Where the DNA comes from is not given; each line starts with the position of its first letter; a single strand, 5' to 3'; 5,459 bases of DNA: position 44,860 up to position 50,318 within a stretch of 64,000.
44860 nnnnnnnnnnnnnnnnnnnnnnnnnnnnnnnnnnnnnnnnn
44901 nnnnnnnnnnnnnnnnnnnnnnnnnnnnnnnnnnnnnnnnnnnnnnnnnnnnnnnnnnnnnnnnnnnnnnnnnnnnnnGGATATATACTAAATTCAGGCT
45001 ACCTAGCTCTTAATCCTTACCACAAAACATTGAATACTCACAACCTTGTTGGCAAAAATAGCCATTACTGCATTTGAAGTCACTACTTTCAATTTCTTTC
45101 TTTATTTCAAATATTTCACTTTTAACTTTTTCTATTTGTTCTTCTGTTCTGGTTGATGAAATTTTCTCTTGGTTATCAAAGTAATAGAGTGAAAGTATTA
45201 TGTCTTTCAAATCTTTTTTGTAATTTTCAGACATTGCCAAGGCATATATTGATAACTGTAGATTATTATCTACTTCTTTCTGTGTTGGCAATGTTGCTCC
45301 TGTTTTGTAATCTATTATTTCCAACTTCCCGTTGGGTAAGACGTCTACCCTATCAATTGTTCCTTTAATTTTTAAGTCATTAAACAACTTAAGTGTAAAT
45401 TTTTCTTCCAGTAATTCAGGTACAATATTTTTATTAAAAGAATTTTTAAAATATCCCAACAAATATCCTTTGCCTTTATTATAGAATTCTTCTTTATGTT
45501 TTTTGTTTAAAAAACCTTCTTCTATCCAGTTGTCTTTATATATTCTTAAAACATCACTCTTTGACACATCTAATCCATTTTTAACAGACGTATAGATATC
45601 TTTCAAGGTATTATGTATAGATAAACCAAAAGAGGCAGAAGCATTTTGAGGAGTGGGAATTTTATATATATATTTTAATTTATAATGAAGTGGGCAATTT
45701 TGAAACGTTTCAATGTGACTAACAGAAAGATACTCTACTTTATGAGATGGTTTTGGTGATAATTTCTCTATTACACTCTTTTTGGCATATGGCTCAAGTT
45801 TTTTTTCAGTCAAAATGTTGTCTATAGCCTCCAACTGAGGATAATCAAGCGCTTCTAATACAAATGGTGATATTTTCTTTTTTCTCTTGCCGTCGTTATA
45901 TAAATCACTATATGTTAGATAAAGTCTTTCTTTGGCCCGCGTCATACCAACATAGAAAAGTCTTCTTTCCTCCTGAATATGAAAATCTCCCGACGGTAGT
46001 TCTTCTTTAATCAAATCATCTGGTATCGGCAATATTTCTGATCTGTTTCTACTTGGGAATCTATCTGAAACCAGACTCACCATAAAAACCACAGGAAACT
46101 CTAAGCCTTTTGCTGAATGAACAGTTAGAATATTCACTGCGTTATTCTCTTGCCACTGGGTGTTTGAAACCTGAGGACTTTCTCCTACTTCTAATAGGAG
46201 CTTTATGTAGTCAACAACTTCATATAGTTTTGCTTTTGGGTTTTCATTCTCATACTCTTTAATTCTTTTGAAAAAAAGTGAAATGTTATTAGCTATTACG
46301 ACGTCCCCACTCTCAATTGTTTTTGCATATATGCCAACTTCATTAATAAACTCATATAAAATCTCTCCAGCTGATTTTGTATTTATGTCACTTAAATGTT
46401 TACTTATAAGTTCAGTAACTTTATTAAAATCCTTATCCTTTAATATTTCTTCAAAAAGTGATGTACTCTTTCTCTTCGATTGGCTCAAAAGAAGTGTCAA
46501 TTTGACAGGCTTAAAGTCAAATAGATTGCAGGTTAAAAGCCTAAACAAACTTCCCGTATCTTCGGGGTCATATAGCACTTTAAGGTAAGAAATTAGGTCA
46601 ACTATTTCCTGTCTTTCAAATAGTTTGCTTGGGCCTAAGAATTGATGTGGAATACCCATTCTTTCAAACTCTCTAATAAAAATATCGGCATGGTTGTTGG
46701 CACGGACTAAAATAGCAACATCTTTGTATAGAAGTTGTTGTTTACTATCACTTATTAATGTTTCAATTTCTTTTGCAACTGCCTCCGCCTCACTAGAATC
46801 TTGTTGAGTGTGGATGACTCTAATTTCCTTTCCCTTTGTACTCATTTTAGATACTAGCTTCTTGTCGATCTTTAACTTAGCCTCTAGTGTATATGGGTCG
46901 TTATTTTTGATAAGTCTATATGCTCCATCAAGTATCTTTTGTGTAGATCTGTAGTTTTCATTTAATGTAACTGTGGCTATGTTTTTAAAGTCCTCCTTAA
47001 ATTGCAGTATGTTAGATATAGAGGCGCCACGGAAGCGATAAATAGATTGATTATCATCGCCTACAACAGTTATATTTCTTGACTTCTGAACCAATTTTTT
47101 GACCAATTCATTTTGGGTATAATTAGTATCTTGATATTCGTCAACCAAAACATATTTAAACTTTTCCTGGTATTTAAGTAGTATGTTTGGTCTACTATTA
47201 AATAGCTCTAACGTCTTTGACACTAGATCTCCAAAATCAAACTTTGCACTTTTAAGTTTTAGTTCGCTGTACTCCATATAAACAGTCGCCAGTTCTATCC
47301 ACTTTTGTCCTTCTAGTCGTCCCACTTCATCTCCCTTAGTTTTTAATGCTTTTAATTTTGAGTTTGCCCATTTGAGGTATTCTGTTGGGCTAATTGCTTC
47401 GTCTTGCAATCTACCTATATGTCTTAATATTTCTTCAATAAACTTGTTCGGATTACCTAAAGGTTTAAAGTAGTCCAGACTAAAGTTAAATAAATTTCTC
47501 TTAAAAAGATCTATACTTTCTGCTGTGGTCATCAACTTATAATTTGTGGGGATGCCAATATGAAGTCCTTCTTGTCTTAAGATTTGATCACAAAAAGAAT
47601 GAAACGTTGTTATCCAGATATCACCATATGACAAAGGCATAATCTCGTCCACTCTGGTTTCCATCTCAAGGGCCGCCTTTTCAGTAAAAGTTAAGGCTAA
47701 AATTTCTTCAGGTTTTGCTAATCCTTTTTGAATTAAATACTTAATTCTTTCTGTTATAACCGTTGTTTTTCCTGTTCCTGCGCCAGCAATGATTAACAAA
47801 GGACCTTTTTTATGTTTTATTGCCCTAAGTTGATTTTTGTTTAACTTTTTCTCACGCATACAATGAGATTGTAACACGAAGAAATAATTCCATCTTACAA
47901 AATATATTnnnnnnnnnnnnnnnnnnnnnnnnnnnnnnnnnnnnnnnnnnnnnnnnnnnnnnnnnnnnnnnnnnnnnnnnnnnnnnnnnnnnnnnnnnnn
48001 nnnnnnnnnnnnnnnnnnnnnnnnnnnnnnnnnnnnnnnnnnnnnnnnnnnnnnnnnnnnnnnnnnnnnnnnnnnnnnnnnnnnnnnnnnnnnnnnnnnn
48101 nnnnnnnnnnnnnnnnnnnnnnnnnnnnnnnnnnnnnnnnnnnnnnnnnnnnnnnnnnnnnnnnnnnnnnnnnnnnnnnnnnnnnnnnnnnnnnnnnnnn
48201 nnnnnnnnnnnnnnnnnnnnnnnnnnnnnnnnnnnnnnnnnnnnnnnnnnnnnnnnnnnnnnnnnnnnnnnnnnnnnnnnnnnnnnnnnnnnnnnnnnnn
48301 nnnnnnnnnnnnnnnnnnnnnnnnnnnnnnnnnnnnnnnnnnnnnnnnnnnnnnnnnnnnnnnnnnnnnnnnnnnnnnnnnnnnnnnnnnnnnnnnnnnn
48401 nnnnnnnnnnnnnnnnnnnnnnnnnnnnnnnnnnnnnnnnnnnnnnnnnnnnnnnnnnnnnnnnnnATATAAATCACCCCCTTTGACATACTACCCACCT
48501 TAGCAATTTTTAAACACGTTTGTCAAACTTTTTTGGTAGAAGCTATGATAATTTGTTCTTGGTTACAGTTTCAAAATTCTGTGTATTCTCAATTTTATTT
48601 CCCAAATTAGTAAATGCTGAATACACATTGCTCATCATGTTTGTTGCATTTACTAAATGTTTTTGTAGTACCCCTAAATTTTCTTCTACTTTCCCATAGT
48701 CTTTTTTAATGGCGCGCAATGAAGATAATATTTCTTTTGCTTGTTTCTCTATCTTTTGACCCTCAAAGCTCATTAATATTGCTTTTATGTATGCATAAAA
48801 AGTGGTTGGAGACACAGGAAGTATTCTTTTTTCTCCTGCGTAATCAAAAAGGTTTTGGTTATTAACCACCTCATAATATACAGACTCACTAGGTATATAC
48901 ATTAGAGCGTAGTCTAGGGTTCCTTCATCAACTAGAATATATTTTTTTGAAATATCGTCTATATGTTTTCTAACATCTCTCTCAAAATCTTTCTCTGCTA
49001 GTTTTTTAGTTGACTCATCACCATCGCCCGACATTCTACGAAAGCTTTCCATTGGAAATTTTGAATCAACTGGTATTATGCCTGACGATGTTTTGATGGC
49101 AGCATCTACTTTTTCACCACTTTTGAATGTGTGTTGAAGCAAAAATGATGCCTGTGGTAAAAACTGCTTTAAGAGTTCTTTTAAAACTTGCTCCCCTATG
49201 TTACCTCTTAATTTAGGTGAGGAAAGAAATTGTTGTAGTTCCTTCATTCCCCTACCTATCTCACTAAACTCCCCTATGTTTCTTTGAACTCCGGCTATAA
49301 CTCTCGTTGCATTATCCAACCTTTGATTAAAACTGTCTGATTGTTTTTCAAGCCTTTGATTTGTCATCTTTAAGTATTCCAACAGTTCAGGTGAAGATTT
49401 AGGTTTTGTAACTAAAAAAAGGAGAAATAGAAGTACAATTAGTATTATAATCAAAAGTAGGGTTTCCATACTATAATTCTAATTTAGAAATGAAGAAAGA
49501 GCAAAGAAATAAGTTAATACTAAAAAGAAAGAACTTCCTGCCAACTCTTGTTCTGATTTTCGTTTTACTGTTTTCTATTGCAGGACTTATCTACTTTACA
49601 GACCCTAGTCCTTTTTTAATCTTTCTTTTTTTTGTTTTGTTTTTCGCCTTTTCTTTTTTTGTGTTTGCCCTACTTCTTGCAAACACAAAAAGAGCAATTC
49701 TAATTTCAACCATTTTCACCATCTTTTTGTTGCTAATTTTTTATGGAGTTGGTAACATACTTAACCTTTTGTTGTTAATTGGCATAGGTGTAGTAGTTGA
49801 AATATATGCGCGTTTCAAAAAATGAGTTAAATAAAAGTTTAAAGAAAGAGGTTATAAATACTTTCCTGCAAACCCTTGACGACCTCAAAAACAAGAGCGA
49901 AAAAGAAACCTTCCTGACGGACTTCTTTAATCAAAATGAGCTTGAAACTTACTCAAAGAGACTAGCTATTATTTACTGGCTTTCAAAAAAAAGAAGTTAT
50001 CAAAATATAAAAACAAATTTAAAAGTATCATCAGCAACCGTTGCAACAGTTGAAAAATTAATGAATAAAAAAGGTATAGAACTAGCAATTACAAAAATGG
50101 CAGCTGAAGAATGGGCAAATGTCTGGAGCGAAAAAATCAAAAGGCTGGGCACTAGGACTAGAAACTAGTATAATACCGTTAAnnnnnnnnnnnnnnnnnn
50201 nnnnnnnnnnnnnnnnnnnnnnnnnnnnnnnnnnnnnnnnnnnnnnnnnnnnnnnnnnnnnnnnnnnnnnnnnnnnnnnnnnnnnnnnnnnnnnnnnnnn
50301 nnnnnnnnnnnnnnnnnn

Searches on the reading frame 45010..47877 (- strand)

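Call 9: search_protein_families(library=pfam, proteins=[window:45010-47877:-], max_evalue=0.001)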
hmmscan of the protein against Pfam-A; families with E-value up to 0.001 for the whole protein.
window:45010-47877:- (955 aa): 8 families
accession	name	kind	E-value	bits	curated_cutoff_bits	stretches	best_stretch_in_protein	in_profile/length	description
PF00580.27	UvrD-helicase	-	9.6e-80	268.6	23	1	12-298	1-271/271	UvrD/REP helicase N-terminal domain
PF13361.12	UvrD_C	-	6.2e-55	187.5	25.6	1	303-657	1-348/350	UvrD-like helicase C-terminal domain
PF12705.13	PDDEXK_1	-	8.1e-34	118.1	22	1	717-952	2-246/247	PD-(D/E)XK nuclease superfamily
PF13245.12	AAA_19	-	4.1e-24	85.7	25.1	1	18-283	3-134/134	AAA domain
PF13538.12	UvrD_C_2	-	1.2e-12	47.9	27.4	2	631-655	28-52/52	UvrD-like helicase C-terminal domain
PF01443.25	Viral_helicase1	-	2.8e-09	37.6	21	0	220-396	41-202/228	Viral superfamily 1 RNA helicase core domain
PF13604.12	AAA_30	-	8.4e-09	35.9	27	0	12-76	2-66/191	AAA domain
PF10926.14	DUF2800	-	4.5e-06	26.5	21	1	822-899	104-179/368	Protein of unknown function (DUF2800)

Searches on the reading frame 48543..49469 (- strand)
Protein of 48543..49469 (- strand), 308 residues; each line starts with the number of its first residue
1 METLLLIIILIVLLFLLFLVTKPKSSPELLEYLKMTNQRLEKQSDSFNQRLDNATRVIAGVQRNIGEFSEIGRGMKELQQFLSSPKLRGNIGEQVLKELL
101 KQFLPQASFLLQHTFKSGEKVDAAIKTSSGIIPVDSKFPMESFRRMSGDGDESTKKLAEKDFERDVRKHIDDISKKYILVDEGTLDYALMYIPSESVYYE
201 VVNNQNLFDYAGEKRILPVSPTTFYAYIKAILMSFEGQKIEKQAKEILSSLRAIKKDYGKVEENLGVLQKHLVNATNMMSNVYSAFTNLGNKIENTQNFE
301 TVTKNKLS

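Call 3: search_protein_families(library=pfam, proteins=[window:48543-49469:-], max_evalue=0.01)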
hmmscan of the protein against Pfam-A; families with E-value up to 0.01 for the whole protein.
window:48543-49469:- (308 aa): 4 families
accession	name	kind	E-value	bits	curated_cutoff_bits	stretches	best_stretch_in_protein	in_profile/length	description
PF02646.22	RmuC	-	3.1e-55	187.8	26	1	31-301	5-286/291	RmuC family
PF14584.11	DUF4446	-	0.00061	20.3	27.4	0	231-292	34-96/150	Protein of unknown function (DUF4446)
PF05791.16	Bacillus_HBL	-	0.0022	18.3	29.1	0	21-67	116-162/177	Bacillus haemolytic enterotoxin (HBL)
PF21037.2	CCDC138_cc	-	0.008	16.6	27.1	0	30-56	24-50/59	Coiled-coil-domain-containing protein 138, coiled-coil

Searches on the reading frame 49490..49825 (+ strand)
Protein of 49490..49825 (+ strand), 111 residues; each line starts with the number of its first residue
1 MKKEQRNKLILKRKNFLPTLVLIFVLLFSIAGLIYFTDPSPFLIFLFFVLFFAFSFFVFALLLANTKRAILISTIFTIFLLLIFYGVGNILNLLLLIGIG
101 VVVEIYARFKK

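Call 9: search_protein_families(library=pfam, proteins=[window:49490-49825:+], max_evalue=0.001)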
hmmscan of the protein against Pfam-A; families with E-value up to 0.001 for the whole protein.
window:49490-49825:+ (111 aa): 0 families

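Call 40: search_protein_families(library=pfam, proteins=[window:49490-49825:+], max_evalue=10)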
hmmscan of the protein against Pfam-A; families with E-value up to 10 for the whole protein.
window:49490-49825:+ (111 aa): 4 families
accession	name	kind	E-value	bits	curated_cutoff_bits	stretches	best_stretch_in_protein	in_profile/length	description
PF09843.14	DUF2070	-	0.0037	16.1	30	1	9-103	66-167/561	Predicted membrane protein (DUF2070)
PF09605.15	Trep_Strep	-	0.16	12.4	28.7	1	21-109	12-97/185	Hypothetical bacterial integral membrane protein (Trep_Strep)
PF20197.3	DUF6560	-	3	8.4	27.8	1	2-56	37-91/174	Family of unknown function (DUF6560)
PF17009.10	DUF5090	-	6.7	7.1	27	1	11-97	82-164/187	Domain of unknown function (DUF5090)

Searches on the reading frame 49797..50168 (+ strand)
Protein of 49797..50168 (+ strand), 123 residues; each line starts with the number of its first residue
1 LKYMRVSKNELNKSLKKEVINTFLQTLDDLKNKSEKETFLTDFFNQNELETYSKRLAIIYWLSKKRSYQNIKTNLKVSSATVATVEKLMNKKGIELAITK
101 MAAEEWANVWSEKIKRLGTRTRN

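Call 9: search_protein_families(library=pfam, proteins=[window:49797-50168:+], max_evalue=0.001)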
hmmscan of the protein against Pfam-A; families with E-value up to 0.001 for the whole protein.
window:49797-50168:+ (123 aa): 1 family
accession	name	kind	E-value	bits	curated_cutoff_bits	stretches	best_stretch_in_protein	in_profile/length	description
PF01371.25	Trp_repressor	-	2.8e-12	46.9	27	1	21-91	4-75/88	Trp repressor protein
